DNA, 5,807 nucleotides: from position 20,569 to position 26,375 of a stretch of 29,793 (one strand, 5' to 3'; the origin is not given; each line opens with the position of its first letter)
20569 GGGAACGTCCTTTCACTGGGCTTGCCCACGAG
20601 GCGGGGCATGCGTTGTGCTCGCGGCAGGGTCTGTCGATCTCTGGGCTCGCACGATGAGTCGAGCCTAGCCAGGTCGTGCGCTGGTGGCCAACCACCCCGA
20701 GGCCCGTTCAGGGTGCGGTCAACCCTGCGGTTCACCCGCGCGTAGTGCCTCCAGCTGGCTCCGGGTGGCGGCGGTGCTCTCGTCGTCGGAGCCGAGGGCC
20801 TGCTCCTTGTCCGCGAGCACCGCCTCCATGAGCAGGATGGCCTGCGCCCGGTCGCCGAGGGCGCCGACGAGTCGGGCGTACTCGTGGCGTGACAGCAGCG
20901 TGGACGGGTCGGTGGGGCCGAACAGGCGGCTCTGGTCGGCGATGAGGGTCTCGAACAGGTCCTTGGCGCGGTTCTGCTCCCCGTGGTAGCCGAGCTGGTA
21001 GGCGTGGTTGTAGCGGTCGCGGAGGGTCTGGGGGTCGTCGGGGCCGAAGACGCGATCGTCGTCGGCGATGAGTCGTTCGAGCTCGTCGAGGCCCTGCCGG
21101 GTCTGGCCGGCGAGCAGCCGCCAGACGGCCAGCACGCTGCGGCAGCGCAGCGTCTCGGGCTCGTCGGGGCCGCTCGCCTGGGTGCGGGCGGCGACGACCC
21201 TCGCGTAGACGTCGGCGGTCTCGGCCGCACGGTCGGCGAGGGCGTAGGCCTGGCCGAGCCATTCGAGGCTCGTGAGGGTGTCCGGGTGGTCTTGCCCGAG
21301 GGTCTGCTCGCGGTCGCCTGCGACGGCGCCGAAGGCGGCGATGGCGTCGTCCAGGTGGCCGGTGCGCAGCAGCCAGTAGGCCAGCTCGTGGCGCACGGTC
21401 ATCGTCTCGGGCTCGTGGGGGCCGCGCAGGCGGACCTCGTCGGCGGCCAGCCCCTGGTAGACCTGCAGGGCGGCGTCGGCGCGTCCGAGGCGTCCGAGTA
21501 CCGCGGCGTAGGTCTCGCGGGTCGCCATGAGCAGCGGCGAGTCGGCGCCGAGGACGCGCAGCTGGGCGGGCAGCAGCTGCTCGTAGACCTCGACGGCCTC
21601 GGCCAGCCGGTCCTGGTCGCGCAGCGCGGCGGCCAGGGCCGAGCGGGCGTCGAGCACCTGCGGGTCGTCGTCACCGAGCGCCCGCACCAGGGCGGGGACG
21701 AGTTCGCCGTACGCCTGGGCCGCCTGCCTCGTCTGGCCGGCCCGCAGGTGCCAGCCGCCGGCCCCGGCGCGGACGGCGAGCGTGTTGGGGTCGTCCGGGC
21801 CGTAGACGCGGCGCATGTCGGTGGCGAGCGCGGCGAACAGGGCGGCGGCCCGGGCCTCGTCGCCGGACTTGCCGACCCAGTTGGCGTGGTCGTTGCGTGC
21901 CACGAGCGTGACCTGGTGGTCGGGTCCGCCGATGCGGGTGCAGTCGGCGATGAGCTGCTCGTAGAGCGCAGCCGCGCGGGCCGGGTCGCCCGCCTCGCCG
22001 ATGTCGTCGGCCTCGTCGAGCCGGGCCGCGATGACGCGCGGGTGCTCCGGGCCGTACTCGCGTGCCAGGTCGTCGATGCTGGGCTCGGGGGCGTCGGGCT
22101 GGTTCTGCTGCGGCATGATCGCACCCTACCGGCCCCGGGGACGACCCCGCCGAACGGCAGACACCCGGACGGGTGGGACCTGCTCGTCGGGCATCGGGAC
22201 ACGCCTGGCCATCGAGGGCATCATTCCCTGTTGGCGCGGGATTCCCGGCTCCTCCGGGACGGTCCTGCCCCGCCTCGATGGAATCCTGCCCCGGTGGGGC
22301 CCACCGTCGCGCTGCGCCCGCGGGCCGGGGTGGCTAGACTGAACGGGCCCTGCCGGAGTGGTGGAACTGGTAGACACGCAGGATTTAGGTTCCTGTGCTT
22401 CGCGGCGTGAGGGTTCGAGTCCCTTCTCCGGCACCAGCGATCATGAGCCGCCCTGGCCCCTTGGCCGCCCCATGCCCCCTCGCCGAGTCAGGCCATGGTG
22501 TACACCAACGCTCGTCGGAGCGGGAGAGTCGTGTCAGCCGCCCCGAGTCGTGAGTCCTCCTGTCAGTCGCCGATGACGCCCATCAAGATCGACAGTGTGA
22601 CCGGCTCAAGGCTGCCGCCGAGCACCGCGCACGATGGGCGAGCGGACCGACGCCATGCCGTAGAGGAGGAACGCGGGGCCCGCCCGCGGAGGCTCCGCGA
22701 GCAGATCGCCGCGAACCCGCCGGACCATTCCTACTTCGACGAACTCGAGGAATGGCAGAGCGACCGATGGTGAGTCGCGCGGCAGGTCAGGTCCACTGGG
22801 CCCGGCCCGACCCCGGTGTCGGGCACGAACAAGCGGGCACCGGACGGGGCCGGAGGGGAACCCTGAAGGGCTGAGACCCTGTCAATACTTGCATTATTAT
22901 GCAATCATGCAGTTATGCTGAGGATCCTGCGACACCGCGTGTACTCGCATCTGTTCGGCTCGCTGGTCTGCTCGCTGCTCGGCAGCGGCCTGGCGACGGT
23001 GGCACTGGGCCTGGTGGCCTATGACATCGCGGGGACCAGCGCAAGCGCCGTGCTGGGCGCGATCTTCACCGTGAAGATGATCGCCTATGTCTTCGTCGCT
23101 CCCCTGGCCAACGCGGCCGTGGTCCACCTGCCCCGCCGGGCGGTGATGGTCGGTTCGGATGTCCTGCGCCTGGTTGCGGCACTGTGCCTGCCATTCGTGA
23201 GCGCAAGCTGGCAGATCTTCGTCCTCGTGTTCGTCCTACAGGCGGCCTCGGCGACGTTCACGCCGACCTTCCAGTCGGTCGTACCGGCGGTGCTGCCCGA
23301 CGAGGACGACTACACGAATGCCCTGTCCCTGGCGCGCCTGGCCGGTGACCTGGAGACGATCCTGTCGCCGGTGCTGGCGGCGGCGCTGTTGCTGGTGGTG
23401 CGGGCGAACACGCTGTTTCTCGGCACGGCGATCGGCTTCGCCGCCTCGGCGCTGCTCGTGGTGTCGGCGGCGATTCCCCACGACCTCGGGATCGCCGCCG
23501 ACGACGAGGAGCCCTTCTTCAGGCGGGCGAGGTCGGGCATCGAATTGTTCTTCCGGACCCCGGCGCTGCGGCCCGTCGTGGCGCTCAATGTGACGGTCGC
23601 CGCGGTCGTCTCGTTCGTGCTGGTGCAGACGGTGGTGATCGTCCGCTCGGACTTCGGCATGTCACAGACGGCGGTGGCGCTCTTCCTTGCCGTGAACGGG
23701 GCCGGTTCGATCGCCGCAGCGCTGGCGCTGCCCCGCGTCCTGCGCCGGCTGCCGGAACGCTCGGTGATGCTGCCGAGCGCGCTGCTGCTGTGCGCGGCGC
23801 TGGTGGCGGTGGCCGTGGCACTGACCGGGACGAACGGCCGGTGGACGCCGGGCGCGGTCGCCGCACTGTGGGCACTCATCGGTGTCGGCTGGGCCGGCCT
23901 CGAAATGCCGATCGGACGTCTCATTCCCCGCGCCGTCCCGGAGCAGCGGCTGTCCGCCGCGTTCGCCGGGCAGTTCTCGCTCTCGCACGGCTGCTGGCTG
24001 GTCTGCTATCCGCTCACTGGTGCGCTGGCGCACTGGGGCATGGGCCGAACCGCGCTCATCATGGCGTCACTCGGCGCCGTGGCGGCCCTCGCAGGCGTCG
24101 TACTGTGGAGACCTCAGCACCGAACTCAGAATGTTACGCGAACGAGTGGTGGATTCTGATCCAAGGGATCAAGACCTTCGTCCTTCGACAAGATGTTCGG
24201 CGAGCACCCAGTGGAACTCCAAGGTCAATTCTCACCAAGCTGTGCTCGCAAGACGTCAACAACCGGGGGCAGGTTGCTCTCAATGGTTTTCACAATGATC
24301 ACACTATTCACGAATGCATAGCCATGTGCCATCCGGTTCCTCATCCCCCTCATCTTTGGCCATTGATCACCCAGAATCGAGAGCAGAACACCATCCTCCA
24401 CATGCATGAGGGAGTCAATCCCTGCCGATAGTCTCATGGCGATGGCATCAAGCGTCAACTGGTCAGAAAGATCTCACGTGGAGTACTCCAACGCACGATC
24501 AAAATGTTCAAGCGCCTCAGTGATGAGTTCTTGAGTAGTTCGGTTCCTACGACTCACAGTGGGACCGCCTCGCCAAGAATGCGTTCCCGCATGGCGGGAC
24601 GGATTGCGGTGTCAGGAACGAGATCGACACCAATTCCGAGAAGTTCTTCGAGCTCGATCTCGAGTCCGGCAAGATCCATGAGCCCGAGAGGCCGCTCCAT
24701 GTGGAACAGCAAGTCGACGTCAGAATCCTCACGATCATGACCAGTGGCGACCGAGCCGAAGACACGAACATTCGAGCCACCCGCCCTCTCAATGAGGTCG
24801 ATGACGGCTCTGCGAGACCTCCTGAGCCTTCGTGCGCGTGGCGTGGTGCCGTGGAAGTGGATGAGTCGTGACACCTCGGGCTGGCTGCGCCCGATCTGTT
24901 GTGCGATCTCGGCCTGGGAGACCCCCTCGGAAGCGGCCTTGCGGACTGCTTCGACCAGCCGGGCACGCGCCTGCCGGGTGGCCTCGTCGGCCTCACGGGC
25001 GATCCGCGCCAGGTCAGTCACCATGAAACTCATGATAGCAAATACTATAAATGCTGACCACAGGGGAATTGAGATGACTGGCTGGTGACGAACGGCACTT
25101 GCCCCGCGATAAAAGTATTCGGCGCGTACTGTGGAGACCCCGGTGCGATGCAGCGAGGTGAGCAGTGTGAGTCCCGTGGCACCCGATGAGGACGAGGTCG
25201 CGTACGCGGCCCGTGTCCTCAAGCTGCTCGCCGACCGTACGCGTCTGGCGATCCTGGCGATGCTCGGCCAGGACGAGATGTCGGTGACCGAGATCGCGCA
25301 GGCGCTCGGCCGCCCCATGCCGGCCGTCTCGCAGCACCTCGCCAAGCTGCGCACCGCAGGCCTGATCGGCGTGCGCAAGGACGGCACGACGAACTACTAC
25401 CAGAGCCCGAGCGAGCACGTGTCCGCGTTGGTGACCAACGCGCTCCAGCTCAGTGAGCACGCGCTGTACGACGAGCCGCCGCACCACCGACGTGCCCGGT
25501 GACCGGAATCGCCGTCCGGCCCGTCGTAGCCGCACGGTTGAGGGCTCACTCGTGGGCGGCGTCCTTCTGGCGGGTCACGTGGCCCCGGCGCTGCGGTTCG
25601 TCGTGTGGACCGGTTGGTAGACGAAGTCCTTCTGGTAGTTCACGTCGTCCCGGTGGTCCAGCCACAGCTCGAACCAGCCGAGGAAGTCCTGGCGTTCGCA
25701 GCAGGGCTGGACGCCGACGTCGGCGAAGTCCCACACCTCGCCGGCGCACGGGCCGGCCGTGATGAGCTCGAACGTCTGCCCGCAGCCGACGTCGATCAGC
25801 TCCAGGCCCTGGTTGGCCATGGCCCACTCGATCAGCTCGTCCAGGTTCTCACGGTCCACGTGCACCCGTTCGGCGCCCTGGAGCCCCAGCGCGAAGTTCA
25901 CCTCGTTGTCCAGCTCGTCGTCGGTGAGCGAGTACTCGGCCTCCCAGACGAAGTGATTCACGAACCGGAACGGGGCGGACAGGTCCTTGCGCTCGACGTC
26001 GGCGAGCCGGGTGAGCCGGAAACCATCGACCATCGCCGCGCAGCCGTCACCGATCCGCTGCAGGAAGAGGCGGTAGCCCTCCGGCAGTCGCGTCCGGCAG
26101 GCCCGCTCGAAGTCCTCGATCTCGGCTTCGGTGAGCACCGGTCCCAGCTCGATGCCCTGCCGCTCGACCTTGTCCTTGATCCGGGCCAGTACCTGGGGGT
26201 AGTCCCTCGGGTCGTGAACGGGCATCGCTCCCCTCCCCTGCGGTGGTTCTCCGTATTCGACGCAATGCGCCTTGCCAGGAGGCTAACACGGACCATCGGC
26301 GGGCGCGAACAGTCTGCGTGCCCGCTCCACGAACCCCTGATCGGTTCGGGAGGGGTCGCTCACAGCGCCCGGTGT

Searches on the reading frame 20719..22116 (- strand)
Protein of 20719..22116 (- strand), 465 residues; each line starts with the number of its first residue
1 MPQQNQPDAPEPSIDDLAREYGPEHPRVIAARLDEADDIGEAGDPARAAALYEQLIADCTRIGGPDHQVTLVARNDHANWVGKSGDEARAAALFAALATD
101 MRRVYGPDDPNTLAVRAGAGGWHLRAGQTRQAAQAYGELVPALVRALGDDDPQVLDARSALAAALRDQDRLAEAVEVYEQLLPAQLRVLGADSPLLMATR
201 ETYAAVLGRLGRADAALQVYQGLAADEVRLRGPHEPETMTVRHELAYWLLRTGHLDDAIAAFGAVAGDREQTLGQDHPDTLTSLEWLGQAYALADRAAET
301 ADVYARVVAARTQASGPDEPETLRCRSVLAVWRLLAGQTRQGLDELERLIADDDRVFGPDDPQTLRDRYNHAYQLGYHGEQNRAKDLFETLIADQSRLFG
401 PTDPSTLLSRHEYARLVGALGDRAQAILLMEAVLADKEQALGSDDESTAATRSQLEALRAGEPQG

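Call 33: search_protein_families(library=pfam, proteins=[window:20719-22116:-], max_evalue=0.01)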
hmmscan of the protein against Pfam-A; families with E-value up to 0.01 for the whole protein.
window:20719-22116:- (465 aa): 8 families
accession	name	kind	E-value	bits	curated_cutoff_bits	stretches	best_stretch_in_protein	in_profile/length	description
PF13424.12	TPR_12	-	1.1e-38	131.7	30.1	7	156-221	4-69/77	Tetratricopeptide repeat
PF13374.12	TPR_10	-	1.9e-23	82.2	27.5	2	154-194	1-41/42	Tetratricopeptide repeat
PF24885.1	TPR_NPHP3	-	4e-08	33.4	100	0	205-315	110-217/239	Nephrocystin-3 TPR domain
PF13432.12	TPR_16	-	0.00012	22.9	32.7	1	248-313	6-63/65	Tetratricopeptide repeat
PF20308.4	TPR-S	-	0.00013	23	27.6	0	172-239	3-54/102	Tetratricopeptide Repeats-Sensor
PF14561.12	TPR_20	-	0.00093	19.9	25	0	143-165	67-89/90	Tetratricopeptide repeat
PF14559.12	TPR_19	-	0.0017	19.1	25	0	124-185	2-55/68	Tetratricopeptide repeat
PF13174.12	TPR_6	-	0.0026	18.7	26.3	0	41-57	12-28/33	Tetratricopeptide repeat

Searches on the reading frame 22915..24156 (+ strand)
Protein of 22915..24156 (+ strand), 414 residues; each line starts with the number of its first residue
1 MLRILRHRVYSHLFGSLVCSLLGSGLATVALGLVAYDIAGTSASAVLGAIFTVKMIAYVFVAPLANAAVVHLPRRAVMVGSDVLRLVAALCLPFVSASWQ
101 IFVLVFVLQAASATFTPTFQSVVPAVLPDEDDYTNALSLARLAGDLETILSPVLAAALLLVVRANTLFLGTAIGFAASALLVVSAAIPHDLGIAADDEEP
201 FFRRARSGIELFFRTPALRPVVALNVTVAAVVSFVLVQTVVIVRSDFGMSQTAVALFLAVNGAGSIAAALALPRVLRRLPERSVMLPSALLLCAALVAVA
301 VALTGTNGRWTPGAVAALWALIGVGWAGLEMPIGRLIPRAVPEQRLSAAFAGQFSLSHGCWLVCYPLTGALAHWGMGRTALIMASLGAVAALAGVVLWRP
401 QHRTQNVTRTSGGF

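Call 33: search_protein_families(library=pfam, proteins=[window:22915-24156:+], max_evalue=0.01)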
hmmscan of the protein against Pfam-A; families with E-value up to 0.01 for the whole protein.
window:22915-24156:+ (414 aa): 1 family
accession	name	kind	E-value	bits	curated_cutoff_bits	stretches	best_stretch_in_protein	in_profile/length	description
PF07690.21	MFS_1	-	2.3e-28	99.6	33.4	2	13-310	1-296/347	Major Facilitator Superfamily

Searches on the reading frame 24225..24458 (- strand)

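Call 33: search_protein_families(library=pfam, proteins=[window:24225-24458:-], max_evalue=0.01)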
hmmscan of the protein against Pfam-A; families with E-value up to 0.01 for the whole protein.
window:24225-24458:- (77 aa): 1 family
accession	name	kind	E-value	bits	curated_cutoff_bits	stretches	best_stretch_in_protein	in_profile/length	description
PF01934.22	HepT-like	-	1.7e-09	37.8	23.5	1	13-71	37-118/120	Ribonuclease HepT-like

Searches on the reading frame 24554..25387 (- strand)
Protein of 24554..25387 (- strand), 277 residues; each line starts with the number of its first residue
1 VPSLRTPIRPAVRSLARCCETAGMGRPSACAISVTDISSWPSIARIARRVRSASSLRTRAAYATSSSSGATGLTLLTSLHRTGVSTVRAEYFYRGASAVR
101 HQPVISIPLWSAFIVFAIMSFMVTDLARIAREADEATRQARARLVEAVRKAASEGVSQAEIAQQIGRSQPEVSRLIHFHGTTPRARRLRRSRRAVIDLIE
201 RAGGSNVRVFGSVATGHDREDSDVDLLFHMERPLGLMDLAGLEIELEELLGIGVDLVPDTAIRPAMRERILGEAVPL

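Call 33: search_protein_families(library=pfam, proteins=[window:24554-25387:-], max_evalue=0.01)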
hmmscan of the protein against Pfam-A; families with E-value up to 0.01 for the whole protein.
window:24554-25387:- (277 aa): 4 families
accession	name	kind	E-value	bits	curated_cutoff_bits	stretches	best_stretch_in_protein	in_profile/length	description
PF01909.29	NTP_transf_2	-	1e-11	45.5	21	1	200-274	10-90/93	Nucleotidyltransferase domain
PF18765.7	Polbeta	-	2.9e-07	31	26.9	1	208-273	17-83/93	Polymerase beta, Nucleotidyltransferase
PF13744.12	HTH_37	-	0.0022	18.2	27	1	133-176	8-52/80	Helix-turn-helix domain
PF22600.2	MTPAP-like_central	-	0.0024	18.4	27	1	203-232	38-67/139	Poly(A) RNA polymerase, mitochondrial-like, central palm domain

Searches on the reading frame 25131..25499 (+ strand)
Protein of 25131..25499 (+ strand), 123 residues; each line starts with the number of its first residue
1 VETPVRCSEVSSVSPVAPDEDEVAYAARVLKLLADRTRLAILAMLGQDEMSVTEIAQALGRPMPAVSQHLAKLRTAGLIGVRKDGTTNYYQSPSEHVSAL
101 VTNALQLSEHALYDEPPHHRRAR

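Call 33: search_protein_families(library=pfam, proteins=[window:25131-25499:+], max_evalue=0.01)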
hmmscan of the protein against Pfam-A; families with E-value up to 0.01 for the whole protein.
window:25131-25499:+ (123 aa): 22 families
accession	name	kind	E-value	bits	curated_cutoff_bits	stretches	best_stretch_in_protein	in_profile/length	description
PF12840.13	HTH_20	-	2.4e-14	53.5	27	1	33-79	1-48/51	Helix-turn-helix domain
PF01022.26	HTH_5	-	1.2e-12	47.9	22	1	35-79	1-45/47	Bacterial regulatory protein, arsR family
PF25212.1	HVO_A0114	-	4.1e-08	33.3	27.6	1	27-88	14-75/84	HVO_A0114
PF01978.25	TrmB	-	1.8e-06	28.1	25.6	1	42-90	15-63/68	Sugar-specific transcriptional regulator TrmB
PF12802.13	MarR_2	-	2.4e-06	28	27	1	37-83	6-54/61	MarR family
PF13412.12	HTH_24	-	2.3e-05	24.3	21.9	1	35-79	2-47/48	Winged helix-turn-helix DNA-binding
PF13384.12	HTH_23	-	3.1e-05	24.1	24.6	1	35-81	4-49/50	Homeodomain-like domain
PF09339.16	HTH_IclR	-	4.5e-05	23.6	22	1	39-79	18-48/52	IclR helix-turn-helix domain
PF02082.26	Rrf2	-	0.00024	21.7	30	1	39-82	12-56/132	Iron-dependent Transcriptional regulator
PF17782.7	DprA_WH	-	0.00037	20.9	22.9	1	35-79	11-55/61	DprA winged helix domain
PF21476.4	PF0610-like_N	-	0.0016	19.1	33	1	39-71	4-36/50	PF0610-like, N-terminal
PF01325.25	Fe_dep_repress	-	0.0017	19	26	1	47-84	20-57/60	Iron dependent repressor, N-terminal DNA binding domain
PF01047.28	MarR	-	0.002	18.4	24.6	1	37-84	4-52/59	MarR family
PF13545.12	HTH_Crp_2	-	0.0022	18.3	27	1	48-82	21-55/70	Crp-like helix-turn-helix domain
PF05331.17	DUF742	-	0.0028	17.9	27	1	39-101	46-107/114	Protein of unknown function (DUF742)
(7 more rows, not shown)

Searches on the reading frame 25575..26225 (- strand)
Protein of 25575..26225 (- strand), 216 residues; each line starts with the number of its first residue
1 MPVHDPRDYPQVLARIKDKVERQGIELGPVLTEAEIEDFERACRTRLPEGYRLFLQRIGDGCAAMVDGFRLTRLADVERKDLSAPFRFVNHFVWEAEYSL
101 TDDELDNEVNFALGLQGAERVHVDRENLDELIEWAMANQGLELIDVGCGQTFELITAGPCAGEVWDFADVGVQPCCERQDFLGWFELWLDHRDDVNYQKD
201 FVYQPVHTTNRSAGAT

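Call 33: search_protein_families(library=pfam, proteins=[window:25575-26225:-], max_evalue=0.01)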
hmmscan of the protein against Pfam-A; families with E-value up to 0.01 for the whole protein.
window:25575-26225:- (216 aa): 2 families
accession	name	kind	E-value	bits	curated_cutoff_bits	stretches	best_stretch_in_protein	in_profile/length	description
PF09346.15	SMI1_KNR4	-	0.00054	21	25.4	1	31-96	2-58/125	SMI1 / KNR4 family (SUKH-1)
PF14567.11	SUKH_5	-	0.0042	17.3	27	1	13-73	5-64/142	SMI1-KNR4 cell-wall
